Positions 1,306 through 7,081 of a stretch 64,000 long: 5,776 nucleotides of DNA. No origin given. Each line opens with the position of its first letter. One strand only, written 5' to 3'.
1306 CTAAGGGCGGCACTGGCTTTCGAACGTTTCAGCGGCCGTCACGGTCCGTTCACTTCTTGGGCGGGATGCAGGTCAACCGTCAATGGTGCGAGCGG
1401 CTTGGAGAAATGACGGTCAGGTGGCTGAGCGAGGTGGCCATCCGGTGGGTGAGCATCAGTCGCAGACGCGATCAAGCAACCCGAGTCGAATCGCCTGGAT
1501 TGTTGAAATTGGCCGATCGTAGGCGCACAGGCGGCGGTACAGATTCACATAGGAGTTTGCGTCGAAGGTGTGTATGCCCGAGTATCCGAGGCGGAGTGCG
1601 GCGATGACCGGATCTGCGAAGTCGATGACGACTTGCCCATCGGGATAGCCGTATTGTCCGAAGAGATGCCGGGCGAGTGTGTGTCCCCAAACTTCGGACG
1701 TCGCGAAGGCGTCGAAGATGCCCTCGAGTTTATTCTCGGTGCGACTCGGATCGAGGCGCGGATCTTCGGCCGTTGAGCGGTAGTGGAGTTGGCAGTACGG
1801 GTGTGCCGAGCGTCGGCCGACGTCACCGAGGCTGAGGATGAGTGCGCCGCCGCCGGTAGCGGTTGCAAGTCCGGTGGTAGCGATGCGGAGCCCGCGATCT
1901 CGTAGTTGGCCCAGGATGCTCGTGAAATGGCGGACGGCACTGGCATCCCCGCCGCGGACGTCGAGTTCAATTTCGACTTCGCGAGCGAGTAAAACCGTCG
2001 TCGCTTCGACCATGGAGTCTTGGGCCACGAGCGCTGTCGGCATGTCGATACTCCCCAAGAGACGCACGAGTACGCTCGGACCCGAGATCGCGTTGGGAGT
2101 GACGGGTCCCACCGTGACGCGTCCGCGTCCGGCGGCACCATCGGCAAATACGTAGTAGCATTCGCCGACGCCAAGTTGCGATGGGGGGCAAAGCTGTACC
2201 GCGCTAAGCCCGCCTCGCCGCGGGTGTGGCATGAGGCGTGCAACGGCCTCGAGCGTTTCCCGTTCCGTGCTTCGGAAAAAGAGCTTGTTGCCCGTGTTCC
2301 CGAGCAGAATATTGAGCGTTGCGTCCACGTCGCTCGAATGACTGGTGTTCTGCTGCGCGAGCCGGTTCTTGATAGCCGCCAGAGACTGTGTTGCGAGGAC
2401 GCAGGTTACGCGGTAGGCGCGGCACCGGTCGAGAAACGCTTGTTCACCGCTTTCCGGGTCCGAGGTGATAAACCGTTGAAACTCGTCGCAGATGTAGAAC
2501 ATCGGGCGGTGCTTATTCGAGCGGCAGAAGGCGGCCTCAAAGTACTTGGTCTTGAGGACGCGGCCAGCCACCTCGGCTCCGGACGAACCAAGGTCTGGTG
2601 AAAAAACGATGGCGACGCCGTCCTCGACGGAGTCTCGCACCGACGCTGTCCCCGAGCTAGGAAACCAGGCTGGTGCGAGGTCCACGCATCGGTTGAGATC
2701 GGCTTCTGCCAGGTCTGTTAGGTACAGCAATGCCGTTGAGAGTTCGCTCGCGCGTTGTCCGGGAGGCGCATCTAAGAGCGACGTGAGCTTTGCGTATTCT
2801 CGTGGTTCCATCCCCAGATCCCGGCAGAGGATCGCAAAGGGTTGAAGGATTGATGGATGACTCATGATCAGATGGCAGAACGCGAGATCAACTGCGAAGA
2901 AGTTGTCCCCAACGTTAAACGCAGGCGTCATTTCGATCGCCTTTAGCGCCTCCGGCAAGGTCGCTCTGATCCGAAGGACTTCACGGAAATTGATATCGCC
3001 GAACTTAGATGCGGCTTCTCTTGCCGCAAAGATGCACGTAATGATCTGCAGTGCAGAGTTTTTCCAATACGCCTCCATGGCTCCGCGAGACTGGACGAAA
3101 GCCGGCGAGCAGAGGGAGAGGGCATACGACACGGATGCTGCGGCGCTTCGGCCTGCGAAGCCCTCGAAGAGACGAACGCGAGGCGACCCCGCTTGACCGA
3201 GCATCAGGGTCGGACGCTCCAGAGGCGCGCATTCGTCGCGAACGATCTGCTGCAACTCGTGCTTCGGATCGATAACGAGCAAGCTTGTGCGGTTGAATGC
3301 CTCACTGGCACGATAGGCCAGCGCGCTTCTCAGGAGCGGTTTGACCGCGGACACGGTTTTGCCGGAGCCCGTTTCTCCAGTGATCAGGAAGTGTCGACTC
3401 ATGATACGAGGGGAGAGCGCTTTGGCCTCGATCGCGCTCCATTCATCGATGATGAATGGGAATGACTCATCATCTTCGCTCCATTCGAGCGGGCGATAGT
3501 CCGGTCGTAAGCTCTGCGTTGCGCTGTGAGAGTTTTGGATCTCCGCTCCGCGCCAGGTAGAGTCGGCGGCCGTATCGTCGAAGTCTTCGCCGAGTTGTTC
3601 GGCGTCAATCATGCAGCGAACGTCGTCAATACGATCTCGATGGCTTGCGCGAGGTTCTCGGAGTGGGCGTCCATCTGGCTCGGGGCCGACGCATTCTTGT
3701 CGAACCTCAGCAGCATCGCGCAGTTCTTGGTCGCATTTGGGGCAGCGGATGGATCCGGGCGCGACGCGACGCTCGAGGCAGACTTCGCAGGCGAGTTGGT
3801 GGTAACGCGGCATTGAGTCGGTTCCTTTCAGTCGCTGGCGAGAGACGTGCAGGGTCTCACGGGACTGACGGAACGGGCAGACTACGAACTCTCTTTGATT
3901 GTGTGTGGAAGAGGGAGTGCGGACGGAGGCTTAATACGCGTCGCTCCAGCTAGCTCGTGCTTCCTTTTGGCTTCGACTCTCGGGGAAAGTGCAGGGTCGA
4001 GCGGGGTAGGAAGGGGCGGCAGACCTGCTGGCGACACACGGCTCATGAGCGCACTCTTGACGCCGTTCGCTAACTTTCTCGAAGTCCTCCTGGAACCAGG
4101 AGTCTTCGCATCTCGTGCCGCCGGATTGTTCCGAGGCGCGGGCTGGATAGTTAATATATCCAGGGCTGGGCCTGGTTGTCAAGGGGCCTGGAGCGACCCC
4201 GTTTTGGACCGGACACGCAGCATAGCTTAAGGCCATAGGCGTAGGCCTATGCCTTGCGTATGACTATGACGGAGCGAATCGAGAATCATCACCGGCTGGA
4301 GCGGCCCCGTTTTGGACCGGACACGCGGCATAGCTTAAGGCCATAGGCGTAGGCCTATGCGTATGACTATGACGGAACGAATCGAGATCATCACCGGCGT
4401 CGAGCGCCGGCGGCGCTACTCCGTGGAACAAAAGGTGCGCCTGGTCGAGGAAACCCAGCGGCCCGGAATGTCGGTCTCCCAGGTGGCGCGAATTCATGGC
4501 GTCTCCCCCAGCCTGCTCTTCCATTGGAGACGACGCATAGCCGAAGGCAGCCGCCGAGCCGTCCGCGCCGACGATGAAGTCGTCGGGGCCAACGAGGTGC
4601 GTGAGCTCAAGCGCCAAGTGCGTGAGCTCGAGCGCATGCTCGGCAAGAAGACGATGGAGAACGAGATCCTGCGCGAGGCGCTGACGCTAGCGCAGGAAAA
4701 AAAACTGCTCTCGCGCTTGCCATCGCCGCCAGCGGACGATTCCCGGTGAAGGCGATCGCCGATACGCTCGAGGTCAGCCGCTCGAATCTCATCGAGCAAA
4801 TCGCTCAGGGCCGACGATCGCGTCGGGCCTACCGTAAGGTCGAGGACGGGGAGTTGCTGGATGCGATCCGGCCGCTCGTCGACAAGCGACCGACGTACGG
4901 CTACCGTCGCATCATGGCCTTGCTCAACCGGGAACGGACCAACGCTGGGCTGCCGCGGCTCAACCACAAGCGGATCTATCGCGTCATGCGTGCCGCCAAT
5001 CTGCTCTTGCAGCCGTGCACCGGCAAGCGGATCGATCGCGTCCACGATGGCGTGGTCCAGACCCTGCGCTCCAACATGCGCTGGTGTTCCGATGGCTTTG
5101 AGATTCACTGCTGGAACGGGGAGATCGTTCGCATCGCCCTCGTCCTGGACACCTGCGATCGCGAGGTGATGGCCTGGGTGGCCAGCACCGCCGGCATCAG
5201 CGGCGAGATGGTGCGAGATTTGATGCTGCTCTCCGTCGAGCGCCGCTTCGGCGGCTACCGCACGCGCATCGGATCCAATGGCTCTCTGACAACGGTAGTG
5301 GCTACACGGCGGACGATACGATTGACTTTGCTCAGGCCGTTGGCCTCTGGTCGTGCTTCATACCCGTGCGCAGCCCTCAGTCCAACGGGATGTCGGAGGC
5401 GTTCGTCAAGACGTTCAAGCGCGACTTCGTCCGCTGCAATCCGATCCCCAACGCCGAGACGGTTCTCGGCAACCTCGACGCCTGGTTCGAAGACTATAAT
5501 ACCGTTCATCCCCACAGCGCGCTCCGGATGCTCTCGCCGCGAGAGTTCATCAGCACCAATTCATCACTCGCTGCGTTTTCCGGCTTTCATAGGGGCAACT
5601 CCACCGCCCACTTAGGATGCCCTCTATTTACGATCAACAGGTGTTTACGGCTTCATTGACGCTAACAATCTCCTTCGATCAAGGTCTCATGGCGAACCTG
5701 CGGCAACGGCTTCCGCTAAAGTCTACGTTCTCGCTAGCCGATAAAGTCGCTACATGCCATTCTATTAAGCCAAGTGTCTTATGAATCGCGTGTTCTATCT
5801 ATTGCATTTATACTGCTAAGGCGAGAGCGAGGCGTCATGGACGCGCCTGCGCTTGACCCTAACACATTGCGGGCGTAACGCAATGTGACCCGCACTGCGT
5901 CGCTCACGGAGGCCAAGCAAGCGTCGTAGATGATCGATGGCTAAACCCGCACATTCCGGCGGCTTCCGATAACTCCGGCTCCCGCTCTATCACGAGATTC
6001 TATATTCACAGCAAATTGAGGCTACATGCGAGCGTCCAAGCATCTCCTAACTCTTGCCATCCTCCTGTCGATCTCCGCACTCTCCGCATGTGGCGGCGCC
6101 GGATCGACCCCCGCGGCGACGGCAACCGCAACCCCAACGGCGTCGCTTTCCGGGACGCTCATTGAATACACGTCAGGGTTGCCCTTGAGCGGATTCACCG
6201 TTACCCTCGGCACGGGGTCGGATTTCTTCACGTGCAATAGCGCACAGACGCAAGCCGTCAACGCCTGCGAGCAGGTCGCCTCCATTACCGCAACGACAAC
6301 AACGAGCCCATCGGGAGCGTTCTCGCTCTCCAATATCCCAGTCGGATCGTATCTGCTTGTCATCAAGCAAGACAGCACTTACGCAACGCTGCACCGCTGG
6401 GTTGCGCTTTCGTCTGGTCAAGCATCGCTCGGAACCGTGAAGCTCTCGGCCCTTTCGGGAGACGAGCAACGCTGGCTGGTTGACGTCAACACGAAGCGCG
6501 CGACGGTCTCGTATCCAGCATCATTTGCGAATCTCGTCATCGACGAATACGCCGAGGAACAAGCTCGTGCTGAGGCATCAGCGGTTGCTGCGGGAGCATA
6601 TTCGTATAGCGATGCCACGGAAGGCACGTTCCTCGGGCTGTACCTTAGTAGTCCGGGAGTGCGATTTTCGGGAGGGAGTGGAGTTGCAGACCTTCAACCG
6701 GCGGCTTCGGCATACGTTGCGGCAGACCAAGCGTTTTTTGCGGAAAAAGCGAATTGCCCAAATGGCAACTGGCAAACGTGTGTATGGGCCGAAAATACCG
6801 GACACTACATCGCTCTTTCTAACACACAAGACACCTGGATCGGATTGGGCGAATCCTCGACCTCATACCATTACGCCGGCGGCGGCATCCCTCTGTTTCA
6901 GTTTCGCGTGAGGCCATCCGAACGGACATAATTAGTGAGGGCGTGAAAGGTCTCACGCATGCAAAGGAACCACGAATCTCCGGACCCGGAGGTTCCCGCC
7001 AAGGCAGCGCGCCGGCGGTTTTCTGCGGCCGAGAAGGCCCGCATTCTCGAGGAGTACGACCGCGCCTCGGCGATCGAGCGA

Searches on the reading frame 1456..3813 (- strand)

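Call 48: search_protein_families(library=pfam, proteins=[window:1456-3813:-], max_evalue=0.001)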
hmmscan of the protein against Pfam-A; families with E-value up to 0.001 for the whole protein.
window:1456-3813:- (785 aa): 5 families
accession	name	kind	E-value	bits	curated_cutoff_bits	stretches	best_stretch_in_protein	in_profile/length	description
PF10412.15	TrwB_AAD_bind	-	1.6e-05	24.4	20.5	0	133-164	9-39/387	Type IV secretion-system coupling protein DNA-binding domain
PF01935.23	DUF87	-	2.2e-05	25.1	23.2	1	136-190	20-67/220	Helicase HerA, central domain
PF00270.35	DEAD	-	0.00011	22.4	26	1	130-195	5-65/167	DEAD/DEAH box helicase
PF12696.13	TraG-D_C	-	0.00017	21.9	22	0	438-527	2-78/126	TraM recognition site of TraD and TraG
PF01580.24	FtsK_SpoIIIE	-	0.00059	19.8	24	0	137-185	37-82/221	FtsK/SpoIIIE family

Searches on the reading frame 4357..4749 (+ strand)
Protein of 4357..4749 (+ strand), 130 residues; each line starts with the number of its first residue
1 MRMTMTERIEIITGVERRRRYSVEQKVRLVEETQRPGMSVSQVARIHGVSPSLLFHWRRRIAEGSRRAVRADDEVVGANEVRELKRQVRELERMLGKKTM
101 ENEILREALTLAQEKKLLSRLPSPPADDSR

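Call 48: search_protein_families(library=pfam, proteins=[window:4357-4749:+], max_evalue=0.001)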
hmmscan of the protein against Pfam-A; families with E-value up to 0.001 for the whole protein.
window:4357-4749:+ (130 aa): 4 families
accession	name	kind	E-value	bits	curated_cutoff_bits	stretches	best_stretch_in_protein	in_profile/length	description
PF01527.26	HTH_Tnp_1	-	2.6e-18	66.4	24.1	1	16-95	2-74/75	Transposase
PF13384.12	HTH_23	-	7.1e-07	29.3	24.6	1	22-64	3-45/50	Homeodomain-like domain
PF13518.12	HTH_28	-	0.00014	22.3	25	1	25-66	1-41/52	Helix-turn-helix domain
PF13551.12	HTH_29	-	0.00068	20.1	28.1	0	37-68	11-43/64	Winged helix-turn helix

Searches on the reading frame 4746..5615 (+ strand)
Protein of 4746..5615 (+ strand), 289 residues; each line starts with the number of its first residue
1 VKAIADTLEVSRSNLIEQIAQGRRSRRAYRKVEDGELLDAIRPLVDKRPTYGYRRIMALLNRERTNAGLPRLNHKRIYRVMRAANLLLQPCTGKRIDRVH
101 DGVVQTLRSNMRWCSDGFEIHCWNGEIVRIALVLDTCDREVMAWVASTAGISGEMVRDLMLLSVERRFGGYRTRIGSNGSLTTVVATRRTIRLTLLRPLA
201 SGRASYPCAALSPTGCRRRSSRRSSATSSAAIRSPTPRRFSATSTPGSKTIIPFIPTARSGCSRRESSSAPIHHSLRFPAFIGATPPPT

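Call 48: search_protein_families(library=pfam, proteins=[window:4746-5615:+], max_evalue=0.001)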
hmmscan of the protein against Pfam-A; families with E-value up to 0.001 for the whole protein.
window:4746-5615:+ (289 aa): 2 families
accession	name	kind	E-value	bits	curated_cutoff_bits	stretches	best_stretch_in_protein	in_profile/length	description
PF13276.12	HTH_21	-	1.2e-11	45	28.1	1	36-89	5-55/60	HTH-like domain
PF00665.32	rve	-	7.9e-07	29.7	32.6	1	108-170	3-65/102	Integrase core domain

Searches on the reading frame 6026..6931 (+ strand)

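Call 48: search_protein_families(library=pfam, proteins=[window:6026-6931:+], max_evalue=0.001)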
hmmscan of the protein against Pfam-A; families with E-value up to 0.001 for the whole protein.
window:6026-6931:+ (301 aa): 1 family
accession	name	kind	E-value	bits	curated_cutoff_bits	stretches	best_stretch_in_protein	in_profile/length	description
PF13620.12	CarboxypepD_reg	-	2.3e-07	31.5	32.3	1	40-139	1-80/82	Carboxypeptidase regulatory-like domain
